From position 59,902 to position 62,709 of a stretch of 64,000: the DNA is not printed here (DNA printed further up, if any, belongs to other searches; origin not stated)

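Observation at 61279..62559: Amino-acid/dicarboxylate symporter fused to a charge-segregated, intrinsically disordered tail of roughly 420 aa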

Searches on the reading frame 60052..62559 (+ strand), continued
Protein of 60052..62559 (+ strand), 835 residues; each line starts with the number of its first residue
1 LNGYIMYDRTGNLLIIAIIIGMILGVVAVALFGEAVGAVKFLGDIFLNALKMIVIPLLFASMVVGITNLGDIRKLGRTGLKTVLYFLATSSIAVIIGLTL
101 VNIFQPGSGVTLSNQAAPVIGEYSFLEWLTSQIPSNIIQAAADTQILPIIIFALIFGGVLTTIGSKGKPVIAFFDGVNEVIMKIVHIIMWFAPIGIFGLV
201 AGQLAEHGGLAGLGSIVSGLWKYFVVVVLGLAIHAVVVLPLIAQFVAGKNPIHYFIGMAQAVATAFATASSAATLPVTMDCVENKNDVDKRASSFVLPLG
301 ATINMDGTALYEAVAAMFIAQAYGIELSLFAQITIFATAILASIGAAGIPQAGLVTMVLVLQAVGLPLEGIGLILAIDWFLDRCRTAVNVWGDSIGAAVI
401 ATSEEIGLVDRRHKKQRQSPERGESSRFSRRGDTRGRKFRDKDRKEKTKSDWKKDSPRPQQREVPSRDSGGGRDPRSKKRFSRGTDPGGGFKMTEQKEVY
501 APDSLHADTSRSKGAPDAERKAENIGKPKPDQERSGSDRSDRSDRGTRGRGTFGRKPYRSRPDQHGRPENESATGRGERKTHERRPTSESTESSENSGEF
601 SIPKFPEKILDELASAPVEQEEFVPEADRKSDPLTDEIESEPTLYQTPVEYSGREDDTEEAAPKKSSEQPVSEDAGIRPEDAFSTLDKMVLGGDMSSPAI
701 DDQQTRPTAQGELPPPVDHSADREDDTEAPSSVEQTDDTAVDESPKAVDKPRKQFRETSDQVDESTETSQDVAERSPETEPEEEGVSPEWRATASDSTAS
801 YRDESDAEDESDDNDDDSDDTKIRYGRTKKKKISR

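Call 27: predict_structure(alignment_id=A1)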
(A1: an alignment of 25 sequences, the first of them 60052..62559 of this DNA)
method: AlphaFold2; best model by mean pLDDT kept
length: 835 residues; sequences in the alignment: 25
mean_pLDDT: 51.7   pTM: 0.43
mean pLDDT of the five models: 51.7, 50.7, 48.0, 46.4, 45.4
residues with pLDDT >= 90: 16; 70-90: 160; 50-70: 207; < 50: 452
segments of 3 or more residues with pLDDT < 50: 1-8, 109-126, 129-134, 136-138, 268-276, 302-305, 404-601, 615-647, 649-677, 692-826
pLDDT, mean of each block of 10 residues (from residue 1): 47 79 89 87 86 83 80 66 69 69 59 37 46 47 65 86 88 91 86 88 82 73 70 70 69 69 55 45 56 52 53 69 69 72 65 66 61 57 55 54 46 44 39 41 39 40 36 37 35 34 33 35 34 31 36 41 36 29 29 35 50 47 31 33 35 31 32 42 64 39 32 38 34 33 34 33 33 36 36 31 30 33 45 54
secondary structure, 60 per line:
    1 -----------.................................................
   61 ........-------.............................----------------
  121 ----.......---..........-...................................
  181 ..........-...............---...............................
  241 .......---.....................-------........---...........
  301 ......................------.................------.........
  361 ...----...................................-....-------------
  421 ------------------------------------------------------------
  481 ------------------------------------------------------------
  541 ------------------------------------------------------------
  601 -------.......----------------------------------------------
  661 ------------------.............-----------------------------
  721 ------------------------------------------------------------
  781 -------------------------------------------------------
elements in order (helices of 4 or more, strands of 3 or more residues): H12-68 H76-104 H125-131 H135-144 H146-190 H192-206 H210-247 H251-271 H279-286 H290-322 H329-345 H352-363 H368-402 H404-407 H608-614 H679-691

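Call 30: find_encoding_contigs(protein=P0001, flank=6000, max_places=2)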
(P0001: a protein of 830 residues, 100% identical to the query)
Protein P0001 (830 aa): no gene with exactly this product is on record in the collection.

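Call 34: find_encoding_contigs(protein=P0070, flank=6000, max_places=1)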
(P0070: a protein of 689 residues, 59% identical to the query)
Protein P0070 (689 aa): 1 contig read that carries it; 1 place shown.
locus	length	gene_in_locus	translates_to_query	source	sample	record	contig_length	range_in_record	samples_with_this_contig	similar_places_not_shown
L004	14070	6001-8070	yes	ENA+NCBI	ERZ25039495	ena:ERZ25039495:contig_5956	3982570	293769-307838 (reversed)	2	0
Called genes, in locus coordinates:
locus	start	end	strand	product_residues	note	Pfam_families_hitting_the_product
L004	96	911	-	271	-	PF00149:Metallophos, PF12850:Metallophos_2 (weak)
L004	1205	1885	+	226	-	-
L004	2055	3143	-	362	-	-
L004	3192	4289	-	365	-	-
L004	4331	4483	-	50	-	-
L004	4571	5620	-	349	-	-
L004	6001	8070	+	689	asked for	PF00375:SDF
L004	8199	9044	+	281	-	PF01435:Peptidase_M48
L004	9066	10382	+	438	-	PF01595:CNNM, PF00571:CBS (weak), PF03471:CorC_HlyC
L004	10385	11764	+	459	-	PF01938:TRAM (weak), PF05958:tRNA_U5-meth_tr, PF02475:TRM5-TYW2_MTfase (weak), PF03602:Cons_hypoth95, PF05175:MTS (weak), PF06325:PrmA (weak), PF13649:Methyltransf_25 (weak), PF13847:Methyltransf_31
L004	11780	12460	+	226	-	PF05960:DUF885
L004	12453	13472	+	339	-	PF05960:DUF885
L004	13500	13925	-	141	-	-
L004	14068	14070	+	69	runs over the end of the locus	PF13560:HTH_31 (weak), PF12844:HTH_19, PF13443:HTH_26 (weak), PF01381:HTH_3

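Call 35: find_encoding_contigs(protein=P0053, flank=6000, max_places=1)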
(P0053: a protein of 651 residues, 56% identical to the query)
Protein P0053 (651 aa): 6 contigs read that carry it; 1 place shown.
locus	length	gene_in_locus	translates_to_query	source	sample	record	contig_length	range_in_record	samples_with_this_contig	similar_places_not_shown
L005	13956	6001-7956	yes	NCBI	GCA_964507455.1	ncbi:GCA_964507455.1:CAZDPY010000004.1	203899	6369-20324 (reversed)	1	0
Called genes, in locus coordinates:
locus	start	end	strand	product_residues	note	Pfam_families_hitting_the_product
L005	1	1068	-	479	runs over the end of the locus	PF13183:Fer4_8, PF02754:CCG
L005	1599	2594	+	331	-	PF02579:Nitro_FeMo-Co (faint), PF08901:DUF1847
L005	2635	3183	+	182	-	-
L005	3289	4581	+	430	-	PF00989:PAS, PF08448:PAS_4, PF13188:PAS_8 (weak), PF13426:PAS_9, PF00158:Sigma54_activat, PF14532:Sigma54_activ_2, PF25601:AAA_lid_14, PF02954:HTH_8, +2 more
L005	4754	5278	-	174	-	-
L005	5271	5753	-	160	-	PF00383:dCMP_cyt_deam_1, PF14437:MafB19-deam, PF14439:Bd3614-deam (weak)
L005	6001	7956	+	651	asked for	PF00375:SDF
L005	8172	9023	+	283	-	PF01435:Peptidase_M48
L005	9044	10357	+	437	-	PF01595:CNNM, PF00571:CBS, PF03471:CorC_HlyC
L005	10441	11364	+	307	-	PF01545:Cation_efflux, PF16916:ZT_dimer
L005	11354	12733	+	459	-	PF01938:TRAM, PF05958:tRNA_U5-meth_tr, PF06325:PrmA (weak), PF13649:Methyltransf_25 (weak), PF13847:Methyltransf_31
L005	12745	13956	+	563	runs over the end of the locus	PF05960:DUF885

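Call 46: find_related_loci(query=A1, collection=genome_contigs, flank=4000)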
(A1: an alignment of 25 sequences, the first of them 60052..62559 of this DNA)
Query A1 (835 aa) in genome_contigs; peptide patterns used: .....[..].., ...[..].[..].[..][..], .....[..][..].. (x = any residue, [..] = any of these).
600 stretches matched a pattern (row limit reached: there are more); 593 encode a relative of the query (tblastn E <= 1e-3); the best 80 are kept; 80 distinct loci.
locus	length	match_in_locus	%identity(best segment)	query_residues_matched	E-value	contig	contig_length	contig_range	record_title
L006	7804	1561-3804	40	5-835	2e-152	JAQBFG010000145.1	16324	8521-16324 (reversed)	MAG: Candidatus Zixiibacteriota bacterium isolate MAG_439_bin-06 439_bin-06_ctg-145, whole genome shotgun sequence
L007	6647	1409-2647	59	6-423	6e-149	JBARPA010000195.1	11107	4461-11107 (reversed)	MAG: Candidatus Zixiibacteriota bacterium isolate MFD13423_ilm_asm_bin54 k127_380117, whole genome shotgun sequence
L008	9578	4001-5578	51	5-533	1e-146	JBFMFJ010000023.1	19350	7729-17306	MAG: Candidatus Zixiibacteriota bacterium isolate MAG268 MAG268_23, whole genome shotgun sequence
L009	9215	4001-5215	59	6-406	1e-143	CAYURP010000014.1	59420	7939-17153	MAG TPA_asm: uncultured Ignavibacteria bacterium isolate binchicken_co89_584 genome assembly, contig: NODE_580_length_59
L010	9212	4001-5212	58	4-405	3e-138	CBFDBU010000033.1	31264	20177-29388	MAG TPA_asm: uncultured bacterium isolate SRR26215678_binner123_Refined_106 genome assembly, contig: ERZ25073496.1023, w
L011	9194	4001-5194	58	7-400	6e-137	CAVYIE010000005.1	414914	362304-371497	MAG: Candidatus Eisenbacteria bacterium isolate MFD05684.bin.1.2 genome assembly, contig: contig_36590, whole genome sho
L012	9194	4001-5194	57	12-405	1e-135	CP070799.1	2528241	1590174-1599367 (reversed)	MAG: Nitrospinaceae bacterium isolate bin1391 chromosome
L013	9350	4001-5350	53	6-455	3e-135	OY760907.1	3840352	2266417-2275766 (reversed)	MAG: uncultured candidate division Zixibacteria bacterium isolate 2d357583-1faf-4436-89ad-6f0e4817d39a genome assembly,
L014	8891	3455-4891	50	32-524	1e-134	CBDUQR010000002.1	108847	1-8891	MAG TPA_asm: uncultured bacterium isolate SRR21487743_binner23_Refined_16 genome assembly, contig: ERZ25748485.15, whole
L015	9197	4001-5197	56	6-400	6e-131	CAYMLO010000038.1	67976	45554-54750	MAG TPA_asm: uncultured Planctomycetales bacterium isolate binchicken_co334_152 genome assembly, contig: NODE_578_length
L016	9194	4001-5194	55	12-405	6e-130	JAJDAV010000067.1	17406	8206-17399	MAG: Nitrospinaceae bacterium isolate OFTM135 OFTM135_66, whole genome shotgun sequence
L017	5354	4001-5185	57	9-400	2e-129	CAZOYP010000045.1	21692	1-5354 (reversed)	MAG TPA_asm: uncultured Nitrospinaceae bacterium isolate SRP077602_co4_681 genome assembly, contig: NODE_4047_length_216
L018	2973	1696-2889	56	12-405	6e-135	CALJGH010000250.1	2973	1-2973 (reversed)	MAG: uncultured Nitrospinaceae bacterium isolate S2_Bin_METABAT__100_sub_1_1 genome assembly, contig: c_000000490424, wh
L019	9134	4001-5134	56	27-400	8e-127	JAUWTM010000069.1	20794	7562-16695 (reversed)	MAG: Planctomycetota bacterium isolate CSMAG_2580 CSMAG_2580_k127_2783993_length_20794_cov_73.0000, whole genome shotgun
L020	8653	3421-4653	55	6-422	1e-126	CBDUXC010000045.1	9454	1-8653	MAG TPA_asm: uncultured bacterium isolate SRR22302368_concoct_134 genome assembly, contig: ERZ25747235.3258, whole genom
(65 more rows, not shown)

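Call 58: predict_structure(alignment_id=A3)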
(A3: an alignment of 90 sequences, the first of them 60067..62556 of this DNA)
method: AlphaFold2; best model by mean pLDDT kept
length: 830 residues; sequences in the alignment: 90
mean_pLDDT: 63.1   pTM: 0.56
mean pLDDT of the five models: 63.1, 61.5, 60.8, 59.0, 58.0
residues with pLDDT >= 90: 190; 70-90: 193; 50-70: 72; < 50: 375
segments of 3 or more residues with pLDDT < 50: 105-112, 419-444, 446-478, 480-526, 528-580, 582-594, 611-672, 688-727, 731-739, 741-773, 777-817
pLDDT, mean of each block of 10 residues (from residue 1): 76 93 95 94 90 89 77 89 90 86 53 59 75 78 87 92 95 93 93 93 88 87 93 96 96 96 89 96 93 85 76 82 83 80 69 78 75 88 95 92 60 50 43 38 42 43 42 42 42 42 35 39 37 35 38 40 37 32 37 57 69 41 40 40 34 34 34 59 65 34 38 38 43 40 39 40 41 41 37 34 35 44 56
secondary structure, 60 per line:
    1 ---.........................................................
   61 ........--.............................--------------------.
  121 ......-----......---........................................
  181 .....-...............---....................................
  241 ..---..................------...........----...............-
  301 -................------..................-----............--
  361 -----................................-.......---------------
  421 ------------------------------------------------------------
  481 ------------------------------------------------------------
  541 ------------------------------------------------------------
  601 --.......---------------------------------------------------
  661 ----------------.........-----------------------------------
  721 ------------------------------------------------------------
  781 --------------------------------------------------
elements in order (helices of 4 or more, strands of 3 or more residues): H4-68 H71-99 H120-126 H132-137 H141-185 H187-201 H205-242 H246-263 H270-280 H285-299 H302-317 H324-341 H347-358 H366-397 H399-405 H603-609 H677-685
